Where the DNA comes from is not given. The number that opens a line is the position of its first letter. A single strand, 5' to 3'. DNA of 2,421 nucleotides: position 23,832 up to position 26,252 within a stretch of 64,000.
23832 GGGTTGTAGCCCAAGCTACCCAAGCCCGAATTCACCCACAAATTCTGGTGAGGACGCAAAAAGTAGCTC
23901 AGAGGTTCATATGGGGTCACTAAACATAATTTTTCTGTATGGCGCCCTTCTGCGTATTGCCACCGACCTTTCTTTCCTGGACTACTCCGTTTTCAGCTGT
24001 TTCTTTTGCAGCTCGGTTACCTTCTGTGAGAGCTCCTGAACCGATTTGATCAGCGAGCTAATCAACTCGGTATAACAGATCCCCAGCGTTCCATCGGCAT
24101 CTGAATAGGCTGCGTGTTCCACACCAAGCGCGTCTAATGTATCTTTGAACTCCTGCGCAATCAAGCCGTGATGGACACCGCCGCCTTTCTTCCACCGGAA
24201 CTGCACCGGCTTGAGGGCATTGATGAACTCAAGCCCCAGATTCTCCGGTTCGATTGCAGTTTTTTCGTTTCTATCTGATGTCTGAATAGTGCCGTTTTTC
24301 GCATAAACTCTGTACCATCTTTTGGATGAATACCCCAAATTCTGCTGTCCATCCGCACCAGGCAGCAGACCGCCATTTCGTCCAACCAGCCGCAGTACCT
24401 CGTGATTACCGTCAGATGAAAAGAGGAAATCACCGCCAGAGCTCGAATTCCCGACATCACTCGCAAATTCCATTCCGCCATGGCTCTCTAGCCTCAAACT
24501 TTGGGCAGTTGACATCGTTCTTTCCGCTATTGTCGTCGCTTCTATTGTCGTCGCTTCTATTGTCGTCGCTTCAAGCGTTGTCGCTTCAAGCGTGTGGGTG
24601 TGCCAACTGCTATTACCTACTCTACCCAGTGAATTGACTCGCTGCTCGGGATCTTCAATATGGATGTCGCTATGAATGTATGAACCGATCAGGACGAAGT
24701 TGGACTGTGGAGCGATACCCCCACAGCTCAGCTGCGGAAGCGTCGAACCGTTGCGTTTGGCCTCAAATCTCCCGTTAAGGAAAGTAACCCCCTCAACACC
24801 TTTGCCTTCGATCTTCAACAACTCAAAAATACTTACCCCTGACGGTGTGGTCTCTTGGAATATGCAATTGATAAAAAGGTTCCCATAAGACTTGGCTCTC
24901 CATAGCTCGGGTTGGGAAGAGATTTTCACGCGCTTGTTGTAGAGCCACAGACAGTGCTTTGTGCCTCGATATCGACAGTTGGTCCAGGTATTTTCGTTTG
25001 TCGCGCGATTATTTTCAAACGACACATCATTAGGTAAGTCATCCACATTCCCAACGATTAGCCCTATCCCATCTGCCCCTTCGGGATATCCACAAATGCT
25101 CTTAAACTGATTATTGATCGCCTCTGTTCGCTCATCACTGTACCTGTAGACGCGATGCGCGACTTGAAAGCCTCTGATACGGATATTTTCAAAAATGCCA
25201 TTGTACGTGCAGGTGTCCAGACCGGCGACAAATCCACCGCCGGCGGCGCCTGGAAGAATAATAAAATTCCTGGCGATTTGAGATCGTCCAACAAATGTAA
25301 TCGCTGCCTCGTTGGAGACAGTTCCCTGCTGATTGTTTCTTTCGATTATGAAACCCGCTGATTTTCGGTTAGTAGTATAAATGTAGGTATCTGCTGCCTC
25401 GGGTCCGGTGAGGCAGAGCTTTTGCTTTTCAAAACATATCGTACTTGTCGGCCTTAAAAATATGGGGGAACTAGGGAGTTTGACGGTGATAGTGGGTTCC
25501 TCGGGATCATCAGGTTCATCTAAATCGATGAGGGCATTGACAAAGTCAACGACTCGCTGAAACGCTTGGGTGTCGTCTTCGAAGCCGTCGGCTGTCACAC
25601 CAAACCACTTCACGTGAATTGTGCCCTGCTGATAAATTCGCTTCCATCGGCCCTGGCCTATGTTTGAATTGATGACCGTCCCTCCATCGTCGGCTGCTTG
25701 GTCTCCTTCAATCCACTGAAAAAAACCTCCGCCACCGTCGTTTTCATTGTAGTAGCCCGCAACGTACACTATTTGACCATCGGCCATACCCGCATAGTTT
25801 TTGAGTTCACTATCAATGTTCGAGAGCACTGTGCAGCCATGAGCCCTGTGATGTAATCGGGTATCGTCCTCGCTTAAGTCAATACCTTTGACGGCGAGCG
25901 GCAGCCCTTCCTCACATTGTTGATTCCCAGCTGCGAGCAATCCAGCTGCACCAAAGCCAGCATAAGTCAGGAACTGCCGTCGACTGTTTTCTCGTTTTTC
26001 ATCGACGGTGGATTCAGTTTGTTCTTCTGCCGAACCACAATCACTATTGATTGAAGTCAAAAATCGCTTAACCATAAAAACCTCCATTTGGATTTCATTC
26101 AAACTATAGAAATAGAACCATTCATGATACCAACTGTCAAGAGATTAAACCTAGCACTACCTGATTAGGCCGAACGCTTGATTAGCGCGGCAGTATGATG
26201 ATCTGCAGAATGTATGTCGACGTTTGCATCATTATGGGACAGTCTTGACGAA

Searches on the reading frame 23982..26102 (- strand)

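Call 62: search_protein_families(library=pfam, proteins=[window:23982-26102:-], max_evalue=0.00001)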
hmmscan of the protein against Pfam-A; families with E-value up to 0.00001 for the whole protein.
window:23982-26102:- (706 aa): 1 family
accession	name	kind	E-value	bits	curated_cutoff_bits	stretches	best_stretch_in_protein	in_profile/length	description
PF13884.11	Peptidase_S74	-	7.8e-11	42.5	22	1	609-660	1-57/58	Chaperone of endosialidase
